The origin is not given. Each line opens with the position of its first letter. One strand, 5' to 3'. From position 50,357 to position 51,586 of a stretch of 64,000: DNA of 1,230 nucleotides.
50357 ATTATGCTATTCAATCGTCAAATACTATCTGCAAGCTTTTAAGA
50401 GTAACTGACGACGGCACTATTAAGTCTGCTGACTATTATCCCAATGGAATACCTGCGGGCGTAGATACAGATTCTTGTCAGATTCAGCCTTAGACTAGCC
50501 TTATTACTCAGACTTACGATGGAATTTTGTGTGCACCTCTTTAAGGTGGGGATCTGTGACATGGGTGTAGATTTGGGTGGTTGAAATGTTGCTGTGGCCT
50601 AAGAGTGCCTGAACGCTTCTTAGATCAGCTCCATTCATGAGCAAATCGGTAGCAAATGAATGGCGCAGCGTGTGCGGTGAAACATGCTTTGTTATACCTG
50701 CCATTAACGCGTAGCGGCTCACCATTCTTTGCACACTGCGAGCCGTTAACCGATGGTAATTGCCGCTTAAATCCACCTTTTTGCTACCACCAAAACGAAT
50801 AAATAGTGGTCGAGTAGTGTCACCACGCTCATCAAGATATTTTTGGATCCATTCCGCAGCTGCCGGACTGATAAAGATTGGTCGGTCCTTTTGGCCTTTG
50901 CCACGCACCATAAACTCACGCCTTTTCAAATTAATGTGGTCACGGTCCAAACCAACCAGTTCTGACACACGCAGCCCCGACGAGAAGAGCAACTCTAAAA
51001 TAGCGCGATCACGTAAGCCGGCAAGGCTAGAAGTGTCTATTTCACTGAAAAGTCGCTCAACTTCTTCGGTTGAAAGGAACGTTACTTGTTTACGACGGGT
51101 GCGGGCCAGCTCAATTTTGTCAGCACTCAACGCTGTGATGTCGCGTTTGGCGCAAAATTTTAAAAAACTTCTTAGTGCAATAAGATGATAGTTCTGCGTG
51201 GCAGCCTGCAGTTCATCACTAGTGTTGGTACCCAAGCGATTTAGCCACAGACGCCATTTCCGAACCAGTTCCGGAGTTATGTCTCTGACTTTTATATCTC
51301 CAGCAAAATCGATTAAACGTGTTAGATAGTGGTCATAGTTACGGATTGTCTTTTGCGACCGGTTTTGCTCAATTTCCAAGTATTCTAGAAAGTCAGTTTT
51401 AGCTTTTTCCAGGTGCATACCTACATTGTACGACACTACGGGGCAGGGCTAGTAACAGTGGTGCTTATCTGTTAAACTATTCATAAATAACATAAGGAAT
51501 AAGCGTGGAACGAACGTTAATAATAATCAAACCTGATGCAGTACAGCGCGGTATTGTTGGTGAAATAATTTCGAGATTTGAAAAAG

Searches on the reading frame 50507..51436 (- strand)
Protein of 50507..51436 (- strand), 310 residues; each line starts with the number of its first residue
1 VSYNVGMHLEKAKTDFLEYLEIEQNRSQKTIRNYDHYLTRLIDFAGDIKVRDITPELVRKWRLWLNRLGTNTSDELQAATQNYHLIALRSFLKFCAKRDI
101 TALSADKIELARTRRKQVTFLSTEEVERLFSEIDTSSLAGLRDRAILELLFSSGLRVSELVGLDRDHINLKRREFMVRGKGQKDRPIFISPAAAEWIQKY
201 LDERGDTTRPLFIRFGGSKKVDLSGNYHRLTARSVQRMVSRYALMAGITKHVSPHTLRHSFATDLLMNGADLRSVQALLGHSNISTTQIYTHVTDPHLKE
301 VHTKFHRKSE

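Call 75: search_protein_families(library=pfam, proteins=[window:50507-51436:-], max_evalue=0.001)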
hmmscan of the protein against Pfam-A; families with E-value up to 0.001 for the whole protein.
window:50507-51436:- (310 aa): 5 families
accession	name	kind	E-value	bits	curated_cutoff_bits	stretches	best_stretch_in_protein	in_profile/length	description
PF00589.27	Phage_integrase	-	1.4e-45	155.6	27.1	1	120-295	2-170/172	Phage integrase family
PF02899.23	Phage_int_SAM_1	-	2e-14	54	22.3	1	15-97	3-81/83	Phage integrase, N-terminal SAM-like domain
PF13102.12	Phage_int_SAM_5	-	1.2e-09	38.8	22.3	1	22-102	13-89/98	Phage integrase SAM-like domain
PF13495.12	Phage_int_SAM_4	-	2.4e-07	31.5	27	1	16-100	5-83/85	Phage integrase, N-terminal SAM-like domain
PF14659.12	Phage_int_SAM_3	-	0.00066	20.3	22.6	0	22-62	13-54/58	Phage integrase, N-terminal SAM-like domain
